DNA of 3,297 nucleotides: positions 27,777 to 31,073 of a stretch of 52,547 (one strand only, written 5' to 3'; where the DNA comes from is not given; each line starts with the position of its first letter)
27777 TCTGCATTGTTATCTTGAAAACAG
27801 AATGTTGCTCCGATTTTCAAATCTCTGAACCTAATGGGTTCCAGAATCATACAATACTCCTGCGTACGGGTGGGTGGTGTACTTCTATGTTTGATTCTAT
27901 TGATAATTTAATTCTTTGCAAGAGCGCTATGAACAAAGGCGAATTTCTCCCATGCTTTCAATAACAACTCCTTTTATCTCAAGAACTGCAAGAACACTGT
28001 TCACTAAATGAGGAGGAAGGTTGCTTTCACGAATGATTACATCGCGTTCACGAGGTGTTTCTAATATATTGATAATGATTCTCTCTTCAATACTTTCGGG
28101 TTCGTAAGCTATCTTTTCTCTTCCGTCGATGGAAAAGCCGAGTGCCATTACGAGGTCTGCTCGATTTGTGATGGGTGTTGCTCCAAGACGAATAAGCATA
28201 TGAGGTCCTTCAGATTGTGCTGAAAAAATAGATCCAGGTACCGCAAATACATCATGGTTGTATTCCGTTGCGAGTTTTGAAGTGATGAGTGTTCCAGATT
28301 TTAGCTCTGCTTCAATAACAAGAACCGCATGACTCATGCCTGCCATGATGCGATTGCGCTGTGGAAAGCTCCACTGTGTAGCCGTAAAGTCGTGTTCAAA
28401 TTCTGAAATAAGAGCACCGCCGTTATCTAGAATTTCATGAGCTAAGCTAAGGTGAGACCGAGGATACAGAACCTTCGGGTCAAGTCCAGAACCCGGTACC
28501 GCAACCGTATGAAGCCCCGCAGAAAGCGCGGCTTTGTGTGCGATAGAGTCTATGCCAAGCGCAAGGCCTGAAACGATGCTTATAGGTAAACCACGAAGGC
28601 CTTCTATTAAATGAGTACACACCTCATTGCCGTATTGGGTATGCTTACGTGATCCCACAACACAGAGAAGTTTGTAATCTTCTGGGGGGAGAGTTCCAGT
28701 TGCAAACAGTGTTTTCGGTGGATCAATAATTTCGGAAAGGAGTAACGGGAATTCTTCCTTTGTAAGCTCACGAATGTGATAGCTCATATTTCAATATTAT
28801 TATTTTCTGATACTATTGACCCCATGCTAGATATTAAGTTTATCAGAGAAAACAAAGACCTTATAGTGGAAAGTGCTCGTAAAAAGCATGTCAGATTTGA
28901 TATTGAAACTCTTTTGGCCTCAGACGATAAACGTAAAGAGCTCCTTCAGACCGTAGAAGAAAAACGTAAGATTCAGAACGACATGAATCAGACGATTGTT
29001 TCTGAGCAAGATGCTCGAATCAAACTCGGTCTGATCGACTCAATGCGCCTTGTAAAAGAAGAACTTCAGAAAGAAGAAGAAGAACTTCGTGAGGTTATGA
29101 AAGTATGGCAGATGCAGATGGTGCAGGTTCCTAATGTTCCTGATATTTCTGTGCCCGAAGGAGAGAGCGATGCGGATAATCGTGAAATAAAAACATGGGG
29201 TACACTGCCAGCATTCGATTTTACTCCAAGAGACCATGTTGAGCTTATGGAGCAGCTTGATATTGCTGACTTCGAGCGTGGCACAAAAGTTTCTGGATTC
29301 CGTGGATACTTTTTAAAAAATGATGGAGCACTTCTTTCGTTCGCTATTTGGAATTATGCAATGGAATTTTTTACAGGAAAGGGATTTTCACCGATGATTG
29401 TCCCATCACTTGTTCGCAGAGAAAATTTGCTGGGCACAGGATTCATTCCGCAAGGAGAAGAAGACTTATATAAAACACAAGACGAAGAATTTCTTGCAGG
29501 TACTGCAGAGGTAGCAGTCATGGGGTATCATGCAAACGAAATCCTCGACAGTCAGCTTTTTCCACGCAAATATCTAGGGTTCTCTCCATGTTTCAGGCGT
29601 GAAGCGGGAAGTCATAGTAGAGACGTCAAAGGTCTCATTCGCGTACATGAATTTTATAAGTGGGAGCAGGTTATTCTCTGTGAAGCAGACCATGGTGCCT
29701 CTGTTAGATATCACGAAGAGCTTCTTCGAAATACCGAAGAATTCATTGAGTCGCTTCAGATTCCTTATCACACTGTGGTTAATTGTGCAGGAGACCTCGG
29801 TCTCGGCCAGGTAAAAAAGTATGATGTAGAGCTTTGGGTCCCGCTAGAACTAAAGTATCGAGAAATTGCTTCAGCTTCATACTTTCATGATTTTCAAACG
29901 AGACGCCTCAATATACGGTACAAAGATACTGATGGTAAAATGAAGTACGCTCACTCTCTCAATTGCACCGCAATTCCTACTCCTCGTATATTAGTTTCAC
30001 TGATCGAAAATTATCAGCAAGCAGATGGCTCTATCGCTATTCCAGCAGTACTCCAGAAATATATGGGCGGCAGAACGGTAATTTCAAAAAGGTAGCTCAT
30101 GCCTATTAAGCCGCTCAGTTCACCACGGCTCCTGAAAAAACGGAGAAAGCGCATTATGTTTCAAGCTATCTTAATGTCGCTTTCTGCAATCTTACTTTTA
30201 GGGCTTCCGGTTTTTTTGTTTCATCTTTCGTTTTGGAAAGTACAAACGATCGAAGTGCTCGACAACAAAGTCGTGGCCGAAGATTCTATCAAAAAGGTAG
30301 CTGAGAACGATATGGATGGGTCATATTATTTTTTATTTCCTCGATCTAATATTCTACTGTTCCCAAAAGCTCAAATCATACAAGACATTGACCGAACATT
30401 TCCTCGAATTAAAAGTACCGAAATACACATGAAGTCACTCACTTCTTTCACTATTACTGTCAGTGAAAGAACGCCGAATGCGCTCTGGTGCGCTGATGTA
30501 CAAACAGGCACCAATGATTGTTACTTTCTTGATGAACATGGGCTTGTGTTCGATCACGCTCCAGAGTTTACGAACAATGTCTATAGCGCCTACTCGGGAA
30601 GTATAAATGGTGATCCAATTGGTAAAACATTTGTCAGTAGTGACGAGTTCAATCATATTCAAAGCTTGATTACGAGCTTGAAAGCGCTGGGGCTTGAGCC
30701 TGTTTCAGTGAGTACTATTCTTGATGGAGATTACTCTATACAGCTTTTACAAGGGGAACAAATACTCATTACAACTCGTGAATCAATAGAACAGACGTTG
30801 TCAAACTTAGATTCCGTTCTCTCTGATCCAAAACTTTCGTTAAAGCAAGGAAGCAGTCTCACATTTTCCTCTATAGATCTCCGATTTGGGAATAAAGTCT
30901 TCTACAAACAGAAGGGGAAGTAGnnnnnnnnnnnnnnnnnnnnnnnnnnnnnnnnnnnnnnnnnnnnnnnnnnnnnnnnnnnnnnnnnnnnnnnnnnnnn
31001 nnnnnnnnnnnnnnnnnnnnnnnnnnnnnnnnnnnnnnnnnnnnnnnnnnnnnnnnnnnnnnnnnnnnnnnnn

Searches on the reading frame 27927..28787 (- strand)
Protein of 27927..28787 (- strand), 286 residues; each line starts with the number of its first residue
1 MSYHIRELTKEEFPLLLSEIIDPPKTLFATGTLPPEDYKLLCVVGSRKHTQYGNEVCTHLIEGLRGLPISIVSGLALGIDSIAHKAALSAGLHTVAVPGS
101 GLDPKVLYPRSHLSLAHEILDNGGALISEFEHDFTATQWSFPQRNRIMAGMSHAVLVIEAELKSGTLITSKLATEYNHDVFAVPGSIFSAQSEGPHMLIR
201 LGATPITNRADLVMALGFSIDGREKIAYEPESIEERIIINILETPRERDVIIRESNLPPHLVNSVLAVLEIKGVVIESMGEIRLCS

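Call 7: search_protein_families(library=pfam, proteins=[window:27927-28787:-], max_evalue=0.001)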
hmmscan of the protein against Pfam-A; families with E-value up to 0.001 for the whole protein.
window:27927-28787:- (286 aa): 2 families
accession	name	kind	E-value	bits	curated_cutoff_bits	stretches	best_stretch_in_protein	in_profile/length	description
PF02481.21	DNA_processg_A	-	6.3e-65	218.7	29.6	1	4-207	8-211/212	DNA recombination-mediator protein A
PF17782.7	DprA_WH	-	1.6e-06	28.5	22.9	1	229-275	9-55/61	DprA winged helix domain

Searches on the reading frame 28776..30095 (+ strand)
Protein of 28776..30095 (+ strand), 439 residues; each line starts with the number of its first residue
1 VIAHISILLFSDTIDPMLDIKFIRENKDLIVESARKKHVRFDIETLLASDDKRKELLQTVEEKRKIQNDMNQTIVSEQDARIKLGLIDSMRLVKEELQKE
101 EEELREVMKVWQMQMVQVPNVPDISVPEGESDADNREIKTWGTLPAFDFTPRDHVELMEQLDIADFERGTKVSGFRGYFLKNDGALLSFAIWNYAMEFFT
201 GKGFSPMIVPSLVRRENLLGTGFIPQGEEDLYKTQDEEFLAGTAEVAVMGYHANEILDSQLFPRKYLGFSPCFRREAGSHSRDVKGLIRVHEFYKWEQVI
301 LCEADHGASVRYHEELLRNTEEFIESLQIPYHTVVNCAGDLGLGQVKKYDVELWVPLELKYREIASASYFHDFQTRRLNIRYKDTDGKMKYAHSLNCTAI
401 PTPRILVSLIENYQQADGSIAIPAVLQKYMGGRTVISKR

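Call 7: search_protein_families(library=pfam, proteins=[window:28776-30095:+], max_evalue=0.001)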
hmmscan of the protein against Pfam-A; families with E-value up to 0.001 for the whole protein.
window:28776-30095:+ (439 aa): 2 families
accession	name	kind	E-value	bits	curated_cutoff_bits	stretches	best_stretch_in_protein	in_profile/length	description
PF00587.30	tRNA-synt_2b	-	6.3e-29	101.7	29.3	1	235-413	8-179/179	tRNA synthetase class II core domain (G, H, P, S and T)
PF02403.27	Seryl_tRNA_N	-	1.2e-14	54.9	28.2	1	17-122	1-108/108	Seryl-tRNA synthetase N-terminal domain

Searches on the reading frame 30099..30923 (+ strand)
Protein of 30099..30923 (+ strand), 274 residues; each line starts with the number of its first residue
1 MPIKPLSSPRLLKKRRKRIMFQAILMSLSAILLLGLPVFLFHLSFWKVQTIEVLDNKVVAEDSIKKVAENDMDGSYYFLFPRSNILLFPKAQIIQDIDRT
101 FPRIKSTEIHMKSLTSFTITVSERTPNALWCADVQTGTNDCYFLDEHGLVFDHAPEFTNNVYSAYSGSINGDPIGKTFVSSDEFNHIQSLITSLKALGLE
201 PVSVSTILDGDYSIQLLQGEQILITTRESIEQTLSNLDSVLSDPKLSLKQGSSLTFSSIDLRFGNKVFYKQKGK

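Call 7: search_protein_families(library=pfam, proteins=[window:30099-30923:+], max_evalue=0.001)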
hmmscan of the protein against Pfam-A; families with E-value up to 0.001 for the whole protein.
window:30099-30923:+ (274 aa): 1 family
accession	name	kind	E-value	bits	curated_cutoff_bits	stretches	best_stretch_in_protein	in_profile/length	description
PF08478.15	POTRA_1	-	1.9e-06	28.5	23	1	47-124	2-69/69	POTRA domain, FtsQ-type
